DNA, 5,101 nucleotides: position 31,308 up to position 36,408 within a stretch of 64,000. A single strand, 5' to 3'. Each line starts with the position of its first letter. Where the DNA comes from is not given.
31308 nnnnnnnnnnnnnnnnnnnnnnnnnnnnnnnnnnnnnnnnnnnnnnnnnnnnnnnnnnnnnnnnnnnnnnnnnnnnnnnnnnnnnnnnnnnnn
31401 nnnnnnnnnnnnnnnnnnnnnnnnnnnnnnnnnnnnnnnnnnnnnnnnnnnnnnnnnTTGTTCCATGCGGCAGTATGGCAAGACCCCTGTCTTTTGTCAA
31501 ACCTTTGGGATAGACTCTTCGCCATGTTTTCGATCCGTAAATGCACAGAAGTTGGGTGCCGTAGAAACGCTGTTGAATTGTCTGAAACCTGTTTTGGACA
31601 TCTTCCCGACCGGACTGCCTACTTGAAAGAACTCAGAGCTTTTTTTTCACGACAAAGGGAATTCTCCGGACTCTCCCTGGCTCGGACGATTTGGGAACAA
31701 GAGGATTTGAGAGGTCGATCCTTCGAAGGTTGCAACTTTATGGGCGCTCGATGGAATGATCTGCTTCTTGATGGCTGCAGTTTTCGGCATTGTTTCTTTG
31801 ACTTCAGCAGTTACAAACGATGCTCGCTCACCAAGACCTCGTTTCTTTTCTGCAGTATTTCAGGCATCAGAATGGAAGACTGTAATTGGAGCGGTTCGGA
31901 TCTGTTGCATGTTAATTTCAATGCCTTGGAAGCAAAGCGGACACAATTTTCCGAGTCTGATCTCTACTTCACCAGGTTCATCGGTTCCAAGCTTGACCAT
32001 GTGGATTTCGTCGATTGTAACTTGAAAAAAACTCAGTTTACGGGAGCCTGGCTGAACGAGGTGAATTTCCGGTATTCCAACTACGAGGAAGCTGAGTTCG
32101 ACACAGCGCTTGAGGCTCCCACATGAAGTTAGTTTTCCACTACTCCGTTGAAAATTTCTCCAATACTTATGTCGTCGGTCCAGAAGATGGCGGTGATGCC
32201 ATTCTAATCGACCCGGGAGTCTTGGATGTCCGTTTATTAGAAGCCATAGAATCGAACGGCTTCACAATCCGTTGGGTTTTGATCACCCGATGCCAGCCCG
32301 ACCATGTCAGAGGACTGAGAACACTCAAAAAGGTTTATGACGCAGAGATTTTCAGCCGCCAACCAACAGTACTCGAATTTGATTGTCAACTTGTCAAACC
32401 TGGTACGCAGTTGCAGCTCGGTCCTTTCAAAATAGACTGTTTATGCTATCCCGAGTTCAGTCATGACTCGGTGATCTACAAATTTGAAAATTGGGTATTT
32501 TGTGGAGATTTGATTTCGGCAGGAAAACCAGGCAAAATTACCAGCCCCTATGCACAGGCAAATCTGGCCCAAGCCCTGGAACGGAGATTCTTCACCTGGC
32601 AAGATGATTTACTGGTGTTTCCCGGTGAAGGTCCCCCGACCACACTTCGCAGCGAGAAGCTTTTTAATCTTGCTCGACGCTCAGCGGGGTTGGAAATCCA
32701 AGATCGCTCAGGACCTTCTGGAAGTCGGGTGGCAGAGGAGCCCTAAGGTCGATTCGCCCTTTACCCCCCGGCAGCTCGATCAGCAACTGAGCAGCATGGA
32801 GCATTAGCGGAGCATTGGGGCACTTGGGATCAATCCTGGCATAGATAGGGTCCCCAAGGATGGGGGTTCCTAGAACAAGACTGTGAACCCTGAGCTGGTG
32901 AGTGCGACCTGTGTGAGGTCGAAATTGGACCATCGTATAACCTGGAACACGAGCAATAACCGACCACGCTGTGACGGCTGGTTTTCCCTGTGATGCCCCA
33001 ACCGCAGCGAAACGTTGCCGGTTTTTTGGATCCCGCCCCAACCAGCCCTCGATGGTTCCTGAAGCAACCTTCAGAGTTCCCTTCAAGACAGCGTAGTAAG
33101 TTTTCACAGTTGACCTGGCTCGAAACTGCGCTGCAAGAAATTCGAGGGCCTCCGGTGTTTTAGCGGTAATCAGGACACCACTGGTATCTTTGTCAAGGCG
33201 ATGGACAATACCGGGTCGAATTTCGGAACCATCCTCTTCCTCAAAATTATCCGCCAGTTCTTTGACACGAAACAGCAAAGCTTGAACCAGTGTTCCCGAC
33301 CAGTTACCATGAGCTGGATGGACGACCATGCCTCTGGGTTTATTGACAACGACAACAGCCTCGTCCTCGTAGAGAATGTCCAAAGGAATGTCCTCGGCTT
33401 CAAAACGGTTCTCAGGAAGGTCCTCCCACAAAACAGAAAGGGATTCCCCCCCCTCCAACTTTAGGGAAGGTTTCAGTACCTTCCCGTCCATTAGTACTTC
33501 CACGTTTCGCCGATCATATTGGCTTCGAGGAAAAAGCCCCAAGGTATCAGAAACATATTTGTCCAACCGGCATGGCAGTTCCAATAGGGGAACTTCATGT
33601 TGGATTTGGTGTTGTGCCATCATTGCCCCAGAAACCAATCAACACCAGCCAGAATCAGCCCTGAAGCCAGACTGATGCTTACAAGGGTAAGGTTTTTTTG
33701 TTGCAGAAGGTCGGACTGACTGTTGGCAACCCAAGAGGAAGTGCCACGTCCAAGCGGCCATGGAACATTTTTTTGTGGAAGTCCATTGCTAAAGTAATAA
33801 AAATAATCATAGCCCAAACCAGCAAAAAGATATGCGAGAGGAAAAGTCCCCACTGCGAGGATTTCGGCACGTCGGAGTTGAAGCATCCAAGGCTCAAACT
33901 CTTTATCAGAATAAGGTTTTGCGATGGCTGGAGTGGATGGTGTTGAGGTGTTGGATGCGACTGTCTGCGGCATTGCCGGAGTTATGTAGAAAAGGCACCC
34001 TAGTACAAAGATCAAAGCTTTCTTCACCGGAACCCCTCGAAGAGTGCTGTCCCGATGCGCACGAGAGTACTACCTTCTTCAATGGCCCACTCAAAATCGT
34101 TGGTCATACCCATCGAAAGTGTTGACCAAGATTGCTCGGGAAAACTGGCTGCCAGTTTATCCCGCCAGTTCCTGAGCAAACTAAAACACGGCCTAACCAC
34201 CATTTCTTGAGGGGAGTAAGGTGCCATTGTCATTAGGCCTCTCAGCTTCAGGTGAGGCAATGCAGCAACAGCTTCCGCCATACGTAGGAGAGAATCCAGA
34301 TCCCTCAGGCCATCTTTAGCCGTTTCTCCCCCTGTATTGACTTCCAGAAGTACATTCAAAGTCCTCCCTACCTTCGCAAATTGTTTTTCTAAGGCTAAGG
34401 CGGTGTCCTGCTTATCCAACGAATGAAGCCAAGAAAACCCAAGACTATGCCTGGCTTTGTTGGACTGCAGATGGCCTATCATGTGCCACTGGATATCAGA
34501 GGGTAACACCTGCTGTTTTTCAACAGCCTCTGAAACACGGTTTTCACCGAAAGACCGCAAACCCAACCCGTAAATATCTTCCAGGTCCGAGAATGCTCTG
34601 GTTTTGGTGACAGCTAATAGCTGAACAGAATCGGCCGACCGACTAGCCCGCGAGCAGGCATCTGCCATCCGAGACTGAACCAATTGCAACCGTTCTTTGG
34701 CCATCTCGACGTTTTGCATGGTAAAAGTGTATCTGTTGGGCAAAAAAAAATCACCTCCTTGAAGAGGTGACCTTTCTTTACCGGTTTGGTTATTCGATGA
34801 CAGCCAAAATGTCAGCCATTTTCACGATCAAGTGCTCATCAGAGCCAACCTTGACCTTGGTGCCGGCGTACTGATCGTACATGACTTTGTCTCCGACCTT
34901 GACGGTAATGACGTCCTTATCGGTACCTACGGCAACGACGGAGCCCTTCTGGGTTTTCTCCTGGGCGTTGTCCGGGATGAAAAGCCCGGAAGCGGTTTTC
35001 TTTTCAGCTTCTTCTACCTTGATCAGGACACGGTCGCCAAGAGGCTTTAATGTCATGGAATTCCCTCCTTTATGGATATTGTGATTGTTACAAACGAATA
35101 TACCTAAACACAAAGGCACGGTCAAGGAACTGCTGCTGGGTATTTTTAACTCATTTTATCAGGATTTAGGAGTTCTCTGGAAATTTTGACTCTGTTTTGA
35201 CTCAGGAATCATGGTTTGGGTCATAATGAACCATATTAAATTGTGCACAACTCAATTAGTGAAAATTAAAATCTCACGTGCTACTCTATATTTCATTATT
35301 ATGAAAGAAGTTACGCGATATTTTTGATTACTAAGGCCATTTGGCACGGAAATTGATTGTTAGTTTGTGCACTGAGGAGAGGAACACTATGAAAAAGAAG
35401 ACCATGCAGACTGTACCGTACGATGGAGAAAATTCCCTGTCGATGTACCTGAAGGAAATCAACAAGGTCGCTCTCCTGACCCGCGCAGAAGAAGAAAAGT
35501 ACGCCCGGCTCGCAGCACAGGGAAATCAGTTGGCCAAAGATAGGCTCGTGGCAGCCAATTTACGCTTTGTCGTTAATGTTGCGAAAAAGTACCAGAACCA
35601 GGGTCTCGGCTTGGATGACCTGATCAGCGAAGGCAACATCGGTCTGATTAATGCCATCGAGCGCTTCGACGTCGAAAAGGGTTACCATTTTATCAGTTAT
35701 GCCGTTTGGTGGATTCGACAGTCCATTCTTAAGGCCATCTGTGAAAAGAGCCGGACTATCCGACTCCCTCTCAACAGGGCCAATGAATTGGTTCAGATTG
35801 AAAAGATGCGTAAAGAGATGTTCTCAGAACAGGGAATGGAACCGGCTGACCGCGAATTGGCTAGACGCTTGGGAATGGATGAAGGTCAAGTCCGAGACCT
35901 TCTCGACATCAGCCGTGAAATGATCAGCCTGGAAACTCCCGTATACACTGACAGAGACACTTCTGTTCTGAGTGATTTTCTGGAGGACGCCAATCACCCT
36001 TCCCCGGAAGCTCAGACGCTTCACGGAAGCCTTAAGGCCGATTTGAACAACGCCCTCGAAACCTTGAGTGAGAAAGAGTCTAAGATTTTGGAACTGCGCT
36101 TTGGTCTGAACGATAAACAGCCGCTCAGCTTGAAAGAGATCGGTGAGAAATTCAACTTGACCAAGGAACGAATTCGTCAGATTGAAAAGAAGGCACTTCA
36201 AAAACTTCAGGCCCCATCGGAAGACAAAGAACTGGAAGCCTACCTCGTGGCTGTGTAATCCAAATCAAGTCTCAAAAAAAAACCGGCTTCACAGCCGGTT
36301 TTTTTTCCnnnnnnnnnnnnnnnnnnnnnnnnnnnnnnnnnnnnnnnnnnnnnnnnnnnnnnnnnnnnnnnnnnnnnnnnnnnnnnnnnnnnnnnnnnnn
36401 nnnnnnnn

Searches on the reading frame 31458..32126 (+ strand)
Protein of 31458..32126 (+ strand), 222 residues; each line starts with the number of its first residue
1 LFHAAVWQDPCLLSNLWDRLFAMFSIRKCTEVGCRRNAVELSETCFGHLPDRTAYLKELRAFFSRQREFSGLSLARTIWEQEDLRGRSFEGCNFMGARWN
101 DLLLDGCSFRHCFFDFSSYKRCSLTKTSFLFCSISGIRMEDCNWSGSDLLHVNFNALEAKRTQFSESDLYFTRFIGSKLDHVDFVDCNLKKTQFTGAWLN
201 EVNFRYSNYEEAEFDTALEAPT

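Call 30: search_protein_families(library=pfam, proteins=[window:31458-32126:+], max_evalue=0.001)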
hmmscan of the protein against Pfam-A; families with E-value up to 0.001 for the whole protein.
window:31458-32126:+ (222 aa): 4 families
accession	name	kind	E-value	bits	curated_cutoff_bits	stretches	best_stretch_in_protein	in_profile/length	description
PF13599.13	Pentapeptide_4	-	4.9e-19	68.6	38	2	138-214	2-78/78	Pentapeptide repeat region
PF00805.28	Pentapeptide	-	1.7e-15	56.7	20.2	1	167-205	1-39/40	Pentapeptide repeats (8 copies)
PF13576.12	Pentapeptide_3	-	9.6e-10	39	27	1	160-202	2-47/48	Pentapeptide repeats (9 copies)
PF23894.2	LD_SV2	-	0.00041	21.1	29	0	74-144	17-87/92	SV2A/B/C luminal domain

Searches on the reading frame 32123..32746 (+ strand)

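Call 30: search_protein_families(library=pfam, proteins=[window:32123-32746:+], max_evalue=0.001)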
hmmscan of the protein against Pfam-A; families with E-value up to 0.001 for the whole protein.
window:32123-32746:+ (207 aa): 1 family
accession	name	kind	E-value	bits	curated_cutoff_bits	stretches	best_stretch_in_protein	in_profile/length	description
PF00753.33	Lactamase_B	-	4.4e-11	43.5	22.7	1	11-81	4-76/196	Metallo-beta-lactamase superfamily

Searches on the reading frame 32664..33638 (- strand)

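Call 30: search_protein_families(library=pfam, proteins=[window:32664-33638:-], max_evalue=0.001)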
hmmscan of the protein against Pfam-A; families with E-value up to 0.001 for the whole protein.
window:32664-33638:- (324 aa): 1 family
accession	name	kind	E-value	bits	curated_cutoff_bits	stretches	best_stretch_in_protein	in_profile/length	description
PF00849.27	PseudoU_synth_2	-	1.2e-31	110.5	26.8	1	95-252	2-149/152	RNA pseudouridylate synthase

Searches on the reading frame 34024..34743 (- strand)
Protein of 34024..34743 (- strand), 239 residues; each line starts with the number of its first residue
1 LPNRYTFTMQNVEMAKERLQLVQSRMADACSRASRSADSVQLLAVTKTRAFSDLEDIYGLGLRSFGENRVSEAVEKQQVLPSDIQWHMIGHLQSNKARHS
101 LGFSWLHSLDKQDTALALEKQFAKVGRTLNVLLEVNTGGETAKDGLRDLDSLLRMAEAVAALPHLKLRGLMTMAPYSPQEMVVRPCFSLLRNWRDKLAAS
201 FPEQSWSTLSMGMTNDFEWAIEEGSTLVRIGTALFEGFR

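Call 30: search_protein_families(library=pfam, proteins=[window:34024-34743:-], max_evalue=0.001)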
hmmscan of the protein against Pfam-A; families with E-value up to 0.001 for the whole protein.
window:34024-34743:- (239 aa): 1 family
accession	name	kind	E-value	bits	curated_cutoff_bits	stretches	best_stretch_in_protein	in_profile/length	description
PF01168.26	Ala_racemase_N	-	3.3e-17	63.4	24.1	1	31-235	11-216/220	Alanine racemase, N-terminal domain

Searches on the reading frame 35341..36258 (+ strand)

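Call 30: search_protein_families(library=pfam, proteins=[window:35341-36258:+], max_evalue=0.001)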
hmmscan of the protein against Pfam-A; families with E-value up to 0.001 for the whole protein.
window:35341-36258:+ (305 aa): 5 families
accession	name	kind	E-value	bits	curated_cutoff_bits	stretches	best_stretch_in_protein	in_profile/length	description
PF04545.22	Sigma70_r4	-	5e-19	68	24.1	1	238-290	1-49/50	Sigma-70, region 4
PF04542.20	Sigma70_r2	-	7.2e-19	67.8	24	1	69-138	1-70/71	Sigma-70 region 2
PF04539.22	Sigma70_r3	-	5.1e-16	59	25.3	1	149-225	2-77/78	Sigma-70 region 3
PF00140.25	Sigma70_r1_2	-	6.3e-10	39.3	22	1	32-64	2-34/34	Sigma-70 factor, region 1.2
PF13518.12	HTH_28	-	0.00089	19.7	25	0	263-285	14-36/52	Helix-turn-helix domain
